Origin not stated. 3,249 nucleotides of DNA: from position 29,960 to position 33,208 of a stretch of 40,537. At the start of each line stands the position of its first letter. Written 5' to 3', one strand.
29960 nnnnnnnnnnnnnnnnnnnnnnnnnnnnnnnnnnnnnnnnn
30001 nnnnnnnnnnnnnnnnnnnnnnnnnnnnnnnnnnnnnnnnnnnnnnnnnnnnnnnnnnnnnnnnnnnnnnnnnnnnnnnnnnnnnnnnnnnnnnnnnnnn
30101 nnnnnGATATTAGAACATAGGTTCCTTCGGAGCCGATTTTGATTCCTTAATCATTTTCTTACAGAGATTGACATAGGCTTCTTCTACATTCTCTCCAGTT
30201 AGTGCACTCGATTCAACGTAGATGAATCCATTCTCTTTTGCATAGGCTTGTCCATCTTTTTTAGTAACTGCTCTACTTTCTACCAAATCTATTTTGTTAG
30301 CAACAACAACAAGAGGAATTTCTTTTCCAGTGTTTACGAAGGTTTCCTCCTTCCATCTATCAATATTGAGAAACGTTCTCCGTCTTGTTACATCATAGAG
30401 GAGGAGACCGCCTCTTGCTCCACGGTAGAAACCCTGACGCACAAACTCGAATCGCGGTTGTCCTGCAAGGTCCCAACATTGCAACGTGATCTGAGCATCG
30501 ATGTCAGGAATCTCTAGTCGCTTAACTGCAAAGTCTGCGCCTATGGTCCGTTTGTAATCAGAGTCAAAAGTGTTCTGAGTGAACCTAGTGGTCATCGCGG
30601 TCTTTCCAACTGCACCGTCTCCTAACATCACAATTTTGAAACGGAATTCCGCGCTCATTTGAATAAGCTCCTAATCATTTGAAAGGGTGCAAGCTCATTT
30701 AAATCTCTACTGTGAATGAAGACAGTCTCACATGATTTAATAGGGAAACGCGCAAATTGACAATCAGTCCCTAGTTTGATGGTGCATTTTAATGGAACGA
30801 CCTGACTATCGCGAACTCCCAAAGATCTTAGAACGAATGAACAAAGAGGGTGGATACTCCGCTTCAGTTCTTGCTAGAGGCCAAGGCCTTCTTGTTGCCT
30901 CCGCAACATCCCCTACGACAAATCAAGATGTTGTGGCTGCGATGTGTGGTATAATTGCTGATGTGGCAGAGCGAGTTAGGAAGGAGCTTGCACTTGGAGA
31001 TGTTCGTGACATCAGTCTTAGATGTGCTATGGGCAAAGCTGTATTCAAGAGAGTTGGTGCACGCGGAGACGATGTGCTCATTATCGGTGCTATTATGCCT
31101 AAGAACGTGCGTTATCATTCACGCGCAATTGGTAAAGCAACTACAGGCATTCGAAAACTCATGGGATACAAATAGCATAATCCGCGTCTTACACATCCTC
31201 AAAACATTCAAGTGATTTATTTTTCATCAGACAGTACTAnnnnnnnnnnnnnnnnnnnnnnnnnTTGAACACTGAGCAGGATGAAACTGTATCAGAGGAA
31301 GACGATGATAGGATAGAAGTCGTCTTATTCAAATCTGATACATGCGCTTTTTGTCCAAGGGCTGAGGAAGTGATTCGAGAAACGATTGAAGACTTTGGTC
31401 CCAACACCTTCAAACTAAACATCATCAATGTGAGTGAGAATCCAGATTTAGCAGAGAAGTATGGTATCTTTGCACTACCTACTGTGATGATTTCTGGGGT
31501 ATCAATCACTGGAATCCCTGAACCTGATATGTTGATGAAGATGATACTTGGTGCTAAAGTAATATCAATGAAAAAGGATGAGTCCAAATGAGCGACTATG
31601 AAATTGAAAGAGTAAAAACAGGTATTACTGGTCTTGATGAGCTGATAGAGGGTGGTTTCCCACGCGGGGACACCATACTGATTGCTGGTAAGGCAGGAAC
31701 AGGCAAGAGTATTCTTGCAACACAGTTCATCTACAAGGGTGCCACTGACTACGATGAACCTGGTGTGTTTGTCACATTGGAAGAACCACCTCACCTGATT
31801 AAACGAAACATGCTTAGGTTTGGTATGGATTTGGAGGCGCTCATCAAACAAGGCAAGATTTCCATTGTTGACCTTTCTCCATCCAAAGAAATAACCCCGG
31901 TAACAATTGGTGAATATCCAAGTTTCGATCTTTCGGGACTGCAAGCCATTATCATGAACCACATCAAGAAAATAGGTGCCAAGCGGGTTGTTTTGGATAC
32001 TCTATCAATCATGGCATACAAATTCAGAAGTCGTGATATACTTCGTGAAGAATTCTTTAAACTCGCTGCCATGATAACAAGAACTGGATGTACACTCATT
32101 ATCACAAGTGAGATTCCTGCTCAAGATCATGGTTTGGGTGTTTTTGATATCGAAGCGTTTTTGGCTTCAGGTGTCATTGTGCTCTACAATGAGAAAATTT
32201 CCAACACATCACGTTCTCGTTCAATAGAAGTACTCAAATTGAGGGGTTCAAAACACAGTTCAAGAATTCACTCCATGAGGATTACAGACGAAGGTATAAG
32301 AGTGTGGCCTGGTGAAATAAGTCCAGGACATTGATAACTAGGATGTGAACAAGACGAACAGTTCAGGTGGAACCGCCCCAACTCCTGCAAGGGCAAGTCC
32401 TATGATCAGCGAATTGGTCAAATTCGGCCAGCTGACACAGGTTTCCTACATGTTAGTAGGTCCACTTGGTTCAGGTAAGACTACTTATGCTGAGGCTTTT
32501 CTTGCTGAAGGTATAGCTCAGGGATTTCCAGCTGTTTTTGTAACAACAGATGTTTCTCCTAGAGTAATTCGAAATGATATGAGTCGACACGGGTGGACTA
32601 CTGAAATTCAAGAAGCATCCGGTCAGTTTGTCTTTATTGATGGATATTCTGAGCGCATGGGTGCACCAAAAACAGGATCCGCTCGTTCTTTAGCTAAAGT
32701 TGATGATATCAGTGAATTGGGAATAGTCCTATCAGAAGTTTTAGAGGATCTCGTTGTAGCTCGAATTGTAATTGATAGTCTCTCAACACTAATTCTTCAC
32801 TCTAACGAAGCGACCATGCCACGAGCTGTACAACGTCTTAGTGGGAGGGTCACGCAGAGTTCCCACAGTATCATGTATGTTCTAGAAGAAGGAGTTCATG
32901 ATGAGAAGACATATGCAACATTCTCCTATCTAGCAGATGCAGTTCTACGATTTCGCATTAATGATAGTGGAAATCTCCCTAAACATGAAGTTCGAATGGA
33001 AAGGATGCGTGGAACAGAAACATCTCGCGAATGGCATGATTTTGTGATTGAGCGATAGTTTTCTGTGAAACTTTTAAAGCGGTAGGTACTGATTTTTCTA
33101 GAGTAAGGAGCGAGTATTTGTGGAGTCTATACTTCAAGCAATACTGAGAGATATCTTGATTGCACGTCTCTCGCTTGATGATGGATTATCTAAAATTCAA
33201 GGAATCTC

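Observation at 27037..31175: Two Rab-like GTPases, a HEAT protein, a WD40 protein and a Roadblock protein form a compact candidate GTPase-switch/scaffold module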

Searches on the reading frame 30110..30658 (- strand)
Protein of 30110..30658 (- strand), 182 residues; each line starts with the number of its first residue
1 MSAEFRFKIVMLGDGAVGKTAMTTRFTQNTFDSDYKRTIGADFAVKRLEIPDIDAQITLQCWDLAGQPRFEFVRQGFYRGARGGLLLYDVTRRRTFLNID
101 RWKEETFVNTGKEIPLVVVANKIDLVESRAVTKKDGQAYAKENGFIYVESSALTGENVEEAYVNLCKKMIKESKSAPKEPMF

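Call 3: search_protein_families(library=pfam, proteins=[window:30110-30658:-], max_evalue=0.01)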
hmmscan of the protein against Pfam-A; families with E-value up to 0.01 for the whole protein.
window:30110-30658:- (182 aa): 3 families
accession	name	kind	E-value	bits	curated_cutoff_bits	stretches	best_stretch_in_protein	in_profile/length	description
PF00071.28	Ras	-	3.7e-50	170.1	21.6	1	8-170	1-161/162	Ras family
PF08477.19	Roc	-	1.1e-29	103.5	27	1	8-124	1-119/119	Ras of Complex, Roc, domain of DAPkinase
PF00025.27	Arf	-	1e-10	41.8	22.3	1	6-168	14-173/174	ADP-ribosylation factor family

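Call 12: search_solved_structures(query=window:30110-30658:-, max_evalue=1e-10)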
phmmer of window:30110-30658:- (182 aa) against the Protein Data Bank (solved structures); distinct sequences matched with E-value up to 1e-10: 697 (the best 60 are shown).
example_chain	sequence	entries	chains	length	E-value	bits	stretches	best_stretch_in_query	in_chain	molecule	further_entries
7ezb_A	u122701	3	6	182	1e-89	302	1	1-176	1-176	Thorarchaeota Rab | Chains: A,B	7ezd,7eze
1z0a_A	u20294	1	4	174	1.7e-39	138.5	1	5-170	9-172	Ras-related protein Rab-2A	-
2a5j_A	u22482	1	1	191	7.4e-39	136.5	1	4-172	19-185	Ras-related protein Rab-2B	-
4rke_A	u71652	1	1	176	8.4e-39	136.3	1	1-170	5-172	GH01619p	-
1z0f_A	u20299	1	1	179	2.3e-38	134.9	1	5-170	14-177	RAB14, member RAS oncogene family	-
4ojk_A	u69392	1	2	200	3e-38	134.5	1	3-169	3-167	Ras-related protein Rab-11B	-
4drz_A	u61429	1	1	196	3.5e-38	134.2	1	5-170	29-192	Ras-related protein Rab-14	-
4d0g_A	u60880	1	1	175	4.9e-38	133.8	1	1-171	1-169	RAS-RELATED PROTEIN RAB-14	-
2f9l_A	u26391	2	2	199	6.7e-38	133.3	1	4-169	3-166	RAB11B, member RAS oncogene family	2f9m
3bfk_A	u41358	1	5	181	1.4e-37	132.3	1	4-175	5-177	Small GTPase Rab11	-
1yzk_A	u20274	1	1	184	1.8e-37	131.9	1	3-166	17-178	Ras-related protein Rab-11A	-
4lwz_A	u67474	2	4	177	2.1e-37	131.7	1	4-166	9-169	Ras-related protein Rab-11A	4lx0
5jcz_A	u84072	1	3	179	2.2e-37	131.6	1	4-166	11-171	Ras-related protein Rab-11A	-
6iy1_F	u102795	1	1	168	2.4e-37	131.5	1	4-165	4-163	Ras-related protein Rab-11A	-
6iy1_D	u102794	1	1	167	2.5e-37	131.5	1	4-165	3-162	Ras-related protein Rab-11A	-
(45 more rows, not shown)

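Call 76: search_protein_families(library=ncbifam, proteins=[window:30110-30658:-], max_evalue=0.001)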
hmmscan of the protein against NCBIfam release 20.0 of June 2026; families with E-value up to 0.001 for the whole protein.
window:30110-30658:- (182 aa): 1 family
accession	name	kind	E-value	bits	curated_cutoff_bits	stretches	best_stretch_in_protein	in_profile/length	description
TIGR00231.1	small_GTP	domain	3.5e-25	88.7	42.5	1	7-162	4-159/164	GTP-binding protein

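Call 93: search_protein_families(library=padloc, proteins=[window:30110-30658:-], max_evalue=0.001)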
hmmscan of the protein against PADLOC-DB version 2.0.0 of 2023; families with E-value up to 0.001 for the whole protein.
window:30110-30658:- (182 aa): 0 families

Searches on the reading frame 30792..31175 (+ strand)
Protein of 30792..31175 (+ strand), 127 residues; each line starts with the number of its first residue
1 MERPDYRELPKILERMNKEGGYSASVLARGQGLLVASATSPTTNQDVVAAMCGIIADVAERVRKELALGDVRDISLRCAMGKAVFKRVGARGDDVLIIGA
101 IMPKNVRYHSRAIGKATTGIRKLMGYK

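Call 3: search_protein_families(library=pfam, proteins=[window:30792-31175:+], max_evalue=0.01)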
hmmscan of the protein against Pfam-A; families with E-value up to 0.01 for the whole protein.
window:30792-31175:+ (127 aa): 1 family
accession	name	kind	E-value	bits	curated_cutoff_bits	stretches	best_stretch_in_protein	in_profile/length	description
PF03259.23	Robl_LC7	-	9.1e-09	35.4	23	1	12-89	5-82/91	Roadblock/LC7 domain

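Call 13: search_solved_structures(query=window:30792-31175:+, max_evalue=1)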
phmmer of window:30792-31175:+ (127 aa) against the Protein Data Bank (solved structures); distinct sequences matched with E-value up to 1: 6.
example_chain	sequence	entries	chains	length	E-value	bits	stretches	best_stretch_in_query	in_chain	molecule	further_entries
7yh1_D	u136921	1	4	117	0.00016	25.1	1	11-91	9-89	Roadblock/LC7 domain protein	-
9jue_D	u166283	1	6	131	0.0011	22.5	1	16-93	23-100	Roadblock/LC7 domain protein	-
7f8m_A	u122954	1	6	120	0.0025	21.3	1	20-91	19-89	Robl_LC7 domain-containing protein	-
5ok8_A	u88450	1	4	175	0.32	14.5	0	13-74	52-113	LPP20 lipoprotein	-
6f8s_A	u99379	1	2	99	0.6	13.6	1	13-63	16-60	XRE family transcriptional regulator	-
6f8h_A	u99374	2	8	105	0.71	13.4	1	13-63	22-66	XRE family transcriptional regulator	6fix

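Call 51: find_related_loci(query=A2, collection=genome_contigs, flank=6000)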
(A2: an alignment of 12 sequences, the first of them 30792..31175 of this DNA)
Query A2 (127 aa) in genome_contigs; peptide patterns used: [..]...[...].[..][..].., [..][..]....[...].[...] (x = any residue, [..] = any of these).
167 stretches matched a pattern; 54 encode a relative of the query (tblastn E <= 1e-3); 54 distinct loci.
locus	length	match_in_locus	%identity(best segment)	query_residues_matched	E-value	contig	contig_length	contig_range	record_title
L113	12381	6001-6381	91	1-127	5e-74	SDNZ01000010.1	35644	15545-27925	MAG: Candidatus Thorarchaeota archaeon isolate AMARA_8 AMARA-sed17-2188, whole genome shotgun sequence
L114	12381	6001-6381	86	1-127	7e-70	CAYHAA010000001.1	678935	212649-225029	MAG TPA_asm: uncultured archaeon isolate ERP119294_co1_301 genome assembly, contig: NODE_6_length_678935_cov_67.755798,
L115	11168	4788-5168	84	1-127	1e-69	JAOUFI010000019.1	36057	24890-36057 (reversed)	MAG: Candidatus Thorarchaeota archaeon isolate 4_1_July_SF_Bin37 4_1_July_SF_Bin37_scaffold_379_c1, whole genome shotgun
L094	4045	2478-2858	85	1-127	2e-69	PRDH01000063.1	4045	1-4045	MAG: Candidatus Thorarchaeota archaeon isolate OWC2 Thor_OWC2_063, whole genome shotgun sequence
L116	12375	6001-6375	86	1-125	4e-69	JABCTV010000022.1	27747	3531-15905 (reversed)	MAG: Candidatus Thorarchaeota archaeon isolate HM6_B34 NODE_628_length_27747_cov_0.591166, whole genome shotgun sequence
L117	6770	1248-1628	65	1-127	9e-55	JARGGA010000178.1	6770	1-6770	MAG: Candidatus Thorarchaeota archaeon isolate C14-20 NODE_3828_length_6770_cov_4.888905, whole genome shotgun sequence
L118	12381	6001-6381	65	1-127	1e-54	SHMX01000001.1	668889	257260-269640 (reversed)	MAG: Candidatus Thorarchaeota archaeon isolate BC 1189500001, whole genome shotgun sequence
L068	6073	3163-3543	64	1-127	5e-54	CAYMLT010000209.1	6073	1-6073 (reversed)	MAG TPA_asm: uncultured archaeon isolate binchicken_co129_606 genome assembly, contig: NODE_45020_length_6073_cov_4.3497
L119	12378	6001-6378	64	1-126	1e-52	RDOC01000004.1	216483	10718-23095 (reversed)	MAG: Candidatus Thorarchaeota archaeon isolate SZ_4_bin3.344 NODE_4_length_216483_cov_11.181215, whole genome shotgun se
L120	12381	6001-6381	65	1-127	1e-52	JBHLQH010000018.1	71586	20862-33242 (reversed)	MAG: Candidatus Thorarchaeota archaeon isolate LCG1B.475 LCG1B.475@1705, whole genome shotgun sequence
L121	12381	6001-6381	63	1-127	3e-52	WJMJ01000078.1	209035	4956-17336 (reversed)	MAG: Promethearchaeota archaeon isolate RBin_111 k141_1833050, whole genome shotgun sequence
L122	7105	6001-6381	63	1-127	4e-52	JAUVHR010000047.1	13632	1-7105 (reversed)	MAG: Candidatus Thorarchaeota archaeon isolate CSMAG_407 CSMAG_407_k141_283620_length_13632_cov_7.0000, whole genome sho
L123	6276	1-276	91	35-126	5e-52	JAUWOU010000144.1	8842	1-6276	MAG: Candidatus Thorarchaeota archaeon isolate CSMAG_2458 CSMAG_2458_k141_718755_length_8842_cov_10.0000, whole genome s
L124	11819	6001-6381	64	1-127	5e-52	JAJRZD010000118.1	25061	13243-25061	MAG: archaeon isolate Dive96_bin4.146 k141_4745990, whole genome shotgun sequence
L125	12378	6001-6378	62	1-126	8e-52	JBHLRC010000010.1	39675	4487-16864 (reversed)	MAG: Candidatus Thorarchaeota archaeon isolate QM2B.38 QM2B.38@614, whole genome shotgun sequence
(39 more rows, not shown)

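Call 76: search_protein_families(library=ncbifam, proteins=[window:30792-31175:+], max_evalue=0.001)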
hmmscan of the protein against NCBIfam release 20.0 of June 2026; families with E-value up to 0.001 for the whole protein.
window:30792-31175:+ (127 aa): 0 families

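Call 93: search_protein_families(library=padloc, proteins=[window:30792-31175:+], max_evalue=0.001)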
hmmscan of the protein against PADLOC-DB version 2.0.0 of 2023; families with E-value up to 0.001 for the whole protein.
window:30792-31175:+ (127 aa): 0 families

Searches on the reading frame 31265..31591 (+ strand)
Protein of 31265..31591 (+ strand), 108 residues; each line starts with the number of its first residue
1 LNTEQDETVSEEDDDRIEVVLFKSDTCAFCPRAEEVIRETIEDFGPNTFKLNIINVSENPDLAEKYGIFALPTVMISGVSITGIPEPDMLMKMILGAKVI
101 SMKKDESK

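Call 3: search_protein_families(library=pfam, proteins=[window:31265-31591:+], max_evalue=0.01)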
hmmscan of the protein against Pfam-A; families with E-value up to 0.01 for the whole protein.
window:31265-31591:+ (108 aa): 7 families
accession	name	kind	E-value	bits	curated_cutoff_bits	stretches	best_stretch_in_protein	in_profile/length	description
PF13192.12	Thioredoxin_3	-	1e-08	35.5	24.8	1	17-94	3-75/76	Thioredoxin domain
PF00085.26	Thioredoxin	-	1.4e-06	28.7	23.5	1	6-76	11-78/103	Thioredoxin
PF05768.20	Glrx-like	-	1.5e-06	28.9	26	1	18-79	1-58/77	Glutaredoxin-like domain (DUF836)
PF07689.18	KaiB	-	2.8e-06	27.4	27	1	35-74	16-55/82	KaiB domain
PF13098.12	Thioredoxin_2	-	0.00055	20.7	27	1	18-76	8-81/104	Thioredoxin-like domain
PF00462.30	Glutaredoxin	-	0.00067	20.2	22.9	1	19-79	1-58/60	Glutaredoxin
PF06764.17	DUF1223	-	0.0086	16.6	30.7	0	20-42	3-26/202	Protein of unknown function (DUF1223)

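Call 76: search_protein_families(library=ncbifam, proteins=[window:31265-31591:+], max_evalue=0.001)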
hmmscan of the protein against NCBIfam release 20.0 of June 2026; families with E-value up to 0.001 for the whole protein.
window:31265-31591:+ (108 aa): 6 families
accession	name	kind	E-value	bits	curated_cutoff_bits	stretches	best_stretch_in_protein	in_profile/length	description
TIGR00411.1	redox_disulf_1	equivalog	6.5e-15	55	92.75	1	18-94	2-78/82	MJ0307 family thioredoxin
TIGR02187.2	PDO_seleno_TRX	equivalog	3.2e-08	33.2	185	1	14-95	127-207/209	protein disulfide oxidoreductase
TIGR01068.1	thioredoxin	equivalog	1.1e-05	25.5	96.8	1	7-76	7-74/101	thioredoxin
TIGR03143.1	AhpF_homolog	hypoth_equivalog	0.00027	19.7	687.65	1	14-79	475-538/555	putative alkyl hydroperoxide reductase F subunit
NF040730.1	CxCC_doxin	equivalog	0.00061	19.5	65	1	25-79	9-62/83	thioredoxin-like (seleno)protein SaoT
NF006898.0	PRK09381.1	equivalog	0.00072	19.9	138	1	15-76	21-81/109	thioredoxin TrxA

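Call 93: search_protein_families(library=padloc, proteins=[window:31265-31591:+], max_evalue=0.001)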
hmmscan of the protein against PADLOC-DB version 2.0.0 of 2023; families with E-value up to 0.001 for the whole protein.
window:31265-31591:+ (108 aa): 0 families

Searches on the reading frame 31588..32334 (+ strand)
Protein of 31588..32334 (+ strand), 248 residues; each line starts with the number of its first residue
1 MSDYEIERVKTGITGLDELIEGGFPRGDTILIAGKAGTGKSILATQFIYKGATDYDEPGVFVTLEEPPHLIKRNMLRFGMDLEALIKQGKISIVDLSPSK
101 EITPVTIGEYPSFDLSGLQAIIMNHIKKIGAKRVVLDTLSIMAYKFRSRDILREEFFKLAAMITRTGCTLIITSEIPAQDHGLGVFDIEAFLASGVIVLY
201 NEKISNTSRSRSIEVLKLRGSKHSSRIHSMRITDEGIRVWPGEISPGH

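Call 3: search_protein_families(library=pfam, proteins=[window:31588-32334:+], max_evalue=0.01)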
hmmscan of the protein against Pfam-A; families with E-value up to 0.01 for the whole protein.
window:31588-32334:+ (248 aa): 6 families
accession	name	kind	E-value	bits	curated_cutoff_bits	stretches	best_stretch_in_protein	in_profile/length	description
PF06745.19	ATPase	-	1.4e-71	241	26.6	1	9-241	1-228/231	KaiC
PF13481.12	AAA_25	-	1.8e-09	38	27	1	5-173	11-187/195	AAA domain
PF03796.21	DnaB_C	-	1.9e-08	34.4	27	1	9-145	2-144/255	DnaB-like helicase C terminal domain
PF24471.1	KH_DEAH11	-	0.0025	17.8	27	1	66-96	10-40/70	DEAH11-like, KH-domain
PF09848.15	SLFN-g3_helicase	-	0.005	16.6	24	1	29-76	3-51/354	Schlafen group 3, DNA/RNA helicase domain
PF05729.18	NACHT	-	0.007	16.7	26.7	0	28-55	1-28/167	NACHT domain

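Call 75: find_homologous_proteins(query=window:31588-32334:+, max_evalue=1e-20)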
Query window:31588-32334:+ (248 aa): 887 proteins with E <= 1e-20 among 1685 candidates; the best 120 are listed.
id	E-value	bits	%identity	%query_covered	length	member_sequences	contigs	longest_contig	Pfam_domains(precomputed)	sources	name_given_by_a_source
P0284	3.1e-151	520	96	100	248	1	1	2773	PF06745.20,PF03796.22,PF13481.13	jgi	jgi:KaiC/GvpD/RAD55 family RecA-like ATPase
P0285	2.7e-149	513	94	100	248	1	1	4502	PF06745.20,PF03796.22,PF13481.13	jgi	jgi:KaiC/GvpD/RAD55 family RecA-like ATPase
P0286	1.9e-148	510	94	100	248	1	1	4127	PF06745.20,PF03796.22,PF13481.13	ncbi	-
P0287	1.0e-147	508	94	100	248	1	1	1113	PF06745.20,PF03796.22,PF13481.13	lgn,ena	-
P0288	3.5e-147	506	92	100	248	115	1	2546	PF06745.20,PF03796.22,PF13481.13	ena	-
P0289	1.8e-146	504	93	100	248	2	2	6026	PF06745.20,PF03796.22,PF13481.13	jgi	-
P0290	4.4e-146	503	92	100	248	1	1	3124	PF06745.20,PF03796.22,PF13481.13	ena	-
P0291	8.3e-145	499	91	100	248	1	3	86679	PF06745.20,PF03796.22,PF13481.13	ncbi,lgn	ncbi:MAG: ATPase domain-containing protein [Candidatus Thorarchaeota archaeon]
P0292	1.0e-144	498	91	100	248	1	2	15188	PF06745.20,PF03796.22,PF13481.13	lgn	-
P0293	1.1e-144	498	90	100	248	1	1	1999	PF06745.20,PF03796.22,PF13481.13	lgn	-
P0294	2.4e-144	497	90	100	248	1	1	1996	PF06745.20,PF03796.22,PF13481.13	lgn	-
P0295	6.6e-144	496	90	100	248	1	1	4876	PF06745.20,PF03796.22,PF13481.13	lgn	-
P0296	7.3e-144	495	90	100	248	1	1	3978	PF06745.20,PF03796.22,PF13481.13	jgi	jgi:KaiC/GvpD/RAD55 family RecA-like ATPase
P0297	7.6e-144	495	90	100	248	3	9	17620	PF06745.20,PF03796.22,PF13481.13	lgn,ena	-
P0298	2.8e-143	494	90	100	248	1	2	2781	PF06745.20,PF03796.22,PF13481.13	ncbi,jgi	ncbi:MAG: ATPase domain-containing protein [Candidatus Thorarchaeota archaeon]|jgi:KaiC/GvpD/RAD55 f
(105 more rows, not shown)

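Call 76: search_protein_families(library=ncbifam, proteins=[window:31588-32334:+], max_evalue=0.001)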
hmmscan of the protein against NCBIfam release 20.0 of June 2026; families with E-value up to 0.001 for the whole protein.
window:31588-32334:+ (248 aa): 14 families
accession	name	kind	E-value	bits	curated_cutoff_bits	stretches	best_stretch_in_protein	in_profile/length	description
NF006799.0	PRK09302.1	equivalog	2.6e-63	214.4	408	1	5-241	9-240/515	circadian clock protein KaiC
TIGR02655.1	circ_KaiC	equivalog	8.8e-49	166.4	546.25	1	8-241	2-230/484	circadian clock protein KaiC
TIGR03877.1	thermo_KaiC_1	hypoth_equivalog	4.4e-46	157.3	307.25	1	6-242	1-235/238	KaiC domain-containing protein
TIGR03880.1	KaiC_arch_3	hypoth_equivalog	7.8e-38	130.2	249.45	1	12-240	1-218/224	KaiC domain-containing protein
TIGR03881.1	KaiC_arch_4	hypoth_equivalog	5.2e-30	104.8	247.8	1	7-238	1-227/231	KaiC domain-containing protein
NF004723.0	PRK06067.1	subfamily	7.1e-19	68.3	194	1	6-227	13-222/243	flagellar accessory protein FlaH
NF052589.1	ArlH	equivalog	1.2e-12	48.1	215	1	16-177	9-162/229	archaellum protein ArlH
TIGR03878.1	thermo_KaiC_2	hypoth_equivalog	7.2e-10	38.6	232.2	1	22-207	31-210/259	KaiC domain-containing protein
TIGR00416.1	sms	equivalog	4e-06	25.9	403.05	1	4-86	71-152/454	DNA repair protein RadA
TIGR00665.1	DnaB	equivalog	8.8e-06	24.8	385.25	1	5-92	174-261/435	replicative DNA helicase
NF005852.0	PRK07773.1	equivalog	2.6e-05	22.7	780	1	6-78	197-268/886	replicative DNA helicase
TIGR03600.1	phage_DnaB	exception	0.00039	19.5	498.65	1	9-95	177-263/421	phage replicative helicase, DnaB family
NF004629.0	PRK05973.1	equivalog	0.00061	18.9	156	0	24-90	61-126/237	DNA helicase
NF006606.0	PRK09165.1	equivalog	0.00067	18.3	540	0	4-56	195-246/497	replicative DNA helicase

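Call 93: search_protein_families(library=padloc, proteins=[window:31588-32334:+], max_evalue=0.001)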
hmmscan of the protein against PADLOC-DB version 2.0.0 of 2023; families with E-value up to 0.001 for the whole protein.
window:31588-32334:+ (248 aa): 1 family
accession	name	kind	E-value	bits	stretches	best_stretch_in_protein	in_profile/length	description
PDLC04140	mad8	-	0.00046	17.8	0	23-56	23-56/314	mads_8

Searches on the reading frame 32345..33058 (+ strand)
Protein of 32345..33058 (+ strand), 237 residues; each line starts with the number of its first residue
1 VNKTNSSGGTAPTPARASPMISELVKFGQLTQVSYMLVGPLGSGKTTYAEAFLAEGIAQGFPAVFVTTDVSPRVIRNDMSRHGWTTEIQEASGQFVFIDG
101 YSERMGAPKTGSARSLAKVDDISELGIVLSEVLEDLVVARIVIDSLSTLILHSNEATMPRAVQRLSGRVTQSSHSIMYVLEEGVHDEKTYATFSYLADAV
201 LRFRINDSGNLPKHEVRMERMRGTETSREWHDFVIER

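Call 3: search_protein_families(library=pfam, proteins=[window:32345-33058:+], max_evalue=0.01)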
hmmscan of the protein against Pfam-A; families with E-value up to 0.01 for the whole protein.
window:32345-33058:+ (237 aa): 5 families
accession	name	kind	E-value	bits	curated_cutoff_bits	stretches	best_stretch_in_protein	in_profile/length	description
PF06745.19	ATPase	-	9.7e-29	100.8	26.6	1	24-236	11-220/231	KaiC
PF24336.1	DUF7504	-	2.6e-11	44.7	27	1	37-202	6-178/179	Family of unknown function (DUF7504)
PF23365.1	DUF7090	-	0.00015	22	27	1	113-204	91-183/192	Family of unknown function (DUF7090)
PF13671.12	AAA_33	-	0.00098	19.9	27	1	36-87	3-50/143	AAA domain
PF01695.23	IstB_IS21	-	0.0016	18.4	24.1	1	36-69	96-129/238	IstB-like ATP binding protein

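Call 76: search_protein_families(library=ncbifam, proteins=[window:32345-33058:+], max_evalue=0.001)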
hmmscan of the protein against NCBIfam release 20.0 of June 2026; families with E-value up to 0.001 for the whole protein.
window:32345-33058:+ (237 aa): 6 families
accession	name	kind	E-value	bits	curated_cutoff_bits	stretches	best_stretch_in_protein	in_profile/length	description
TIGR03877.1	thermo_KaiC_1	hypoth_equivalog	5.2e-20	72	307.25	1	21-235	11-225/238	KaiC domain-containing protein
NF006799.0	PRK09302.1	equivalog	9.4e-16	57.4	408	1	31-236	30-232/515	circadian clock protein KaiC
TIGR03880.1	KaiC_arch_3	hypoth_equivalog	3.1e-13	49.8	249.45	1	23-236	7-211/224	KaiC domain-containing protein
TIGR03881.1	KaiC_arch_4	hypoth_equivalog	2.3e-11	43.8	247.8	1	35-235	24-220/231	KaiC domain-containing protein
TIGR02655.1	circ_KaiC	equivalog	1.3e-07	30.7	546.25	1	34-235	23-221/484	circadian clock protein KaiC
NF052589.1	ArlH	equivalog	4.2e-05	23.4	215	1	39-226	27-205/229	archaellum protein ArlH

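Call 93: search_protein_families(library=padloc, proteins=[window:32345-33058:+], max_evalue=0.001)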
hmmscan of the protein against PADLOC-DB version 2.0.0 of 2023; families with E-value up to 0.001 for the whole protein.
window:32345-33058:+ (237 aa): 0 families
